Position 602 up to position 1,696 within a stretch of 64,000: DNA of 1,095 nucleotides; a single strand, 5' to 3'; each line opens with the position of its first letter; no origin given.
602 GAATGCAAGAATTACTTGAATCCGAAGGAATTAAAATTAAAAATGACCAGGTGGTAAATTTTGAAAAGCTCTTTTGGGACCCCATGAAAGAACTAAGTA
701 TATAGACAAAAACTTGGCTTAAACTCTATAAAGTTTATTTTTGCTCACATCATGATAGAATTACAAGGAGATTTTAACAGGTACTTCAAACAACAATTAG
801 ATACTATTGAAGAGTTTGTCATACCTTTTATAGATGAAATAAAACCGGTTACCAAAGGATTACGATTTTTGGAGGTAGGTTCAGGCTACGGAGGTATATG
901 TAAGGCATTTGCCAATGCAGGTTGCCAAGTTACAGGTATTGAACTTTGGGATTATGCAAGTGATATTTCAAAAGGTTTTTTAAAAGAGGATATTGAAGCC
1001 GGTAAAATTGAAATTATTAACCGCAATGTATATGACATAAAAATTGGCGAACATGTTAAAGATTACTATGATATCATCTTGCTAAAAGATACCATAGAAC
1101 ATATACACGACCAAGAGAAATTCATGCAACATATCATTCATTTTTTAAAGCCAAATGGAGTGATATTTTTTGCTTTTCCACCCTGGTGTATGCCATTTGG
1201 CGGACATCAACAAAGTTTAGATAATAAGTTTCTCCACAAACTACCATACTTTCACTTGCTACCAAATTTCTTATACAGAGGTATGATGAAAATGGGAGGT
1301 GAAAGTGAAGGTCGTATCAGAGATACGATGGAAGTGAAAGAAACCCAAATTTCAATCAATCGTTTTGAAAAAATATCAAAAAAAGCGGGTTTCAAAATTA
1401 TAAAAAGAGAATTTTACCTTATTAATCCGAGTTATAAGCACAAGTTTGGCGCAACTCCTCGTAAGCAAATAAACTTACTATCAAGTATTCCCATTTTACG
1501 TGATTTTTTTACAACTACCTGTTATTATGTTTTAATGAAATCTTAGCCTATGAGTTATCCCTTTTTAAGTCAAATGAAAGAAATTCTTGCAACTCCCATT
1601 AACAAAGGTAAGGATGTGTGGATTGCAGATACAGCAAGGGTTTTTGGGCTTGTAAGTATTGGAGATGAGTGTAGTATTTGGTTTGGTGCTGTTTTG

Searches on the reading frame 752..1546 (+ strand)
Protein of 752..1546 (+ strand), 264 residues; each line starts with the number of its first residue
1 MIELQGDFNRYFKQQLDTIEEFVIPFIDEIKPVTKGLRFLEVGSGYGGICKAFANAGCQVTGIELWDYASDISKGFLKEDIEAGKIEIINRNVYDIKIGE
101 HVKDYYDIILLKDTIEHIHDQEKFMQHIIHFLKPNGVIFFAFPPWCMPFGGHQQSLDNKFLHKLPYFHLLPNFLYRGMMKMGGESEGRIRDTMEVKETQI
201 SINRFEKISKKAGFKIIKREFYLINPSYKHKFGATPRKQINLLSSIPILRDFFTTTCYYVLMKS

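Call 50: search_protein_families(library=pfam, proteins=[window:752-1546:+], max_evalue=0.0001)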
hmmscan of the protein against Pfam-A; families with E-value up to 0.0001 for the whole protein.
window:752-1546:+ (264 aa): 5 families
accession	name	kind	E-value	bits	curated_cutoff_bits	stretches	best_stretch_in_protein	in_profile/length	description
PF13489.12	Methyltransf_23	-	4e-15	56.4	27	1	34-142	21-118/164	Methyltransferase domain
PF08241.18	Methyltransf_11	-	3.5e-13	50.4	21.2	1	40-140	1-95/95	Methyltransferase domain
PF08242.18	Methyltransf_12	-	1.9e-09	38.6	30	1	40-138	1-98/98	Methyltransferase domain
PF13649.12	Methyltransf_25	-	1.7e-08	35.5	27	1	40-136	2-97/97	Methyltransferase domain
PF13847.12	Methyltransf_31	-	2e-08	34.5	27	1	34-139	2-108/145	Methyltransferase domain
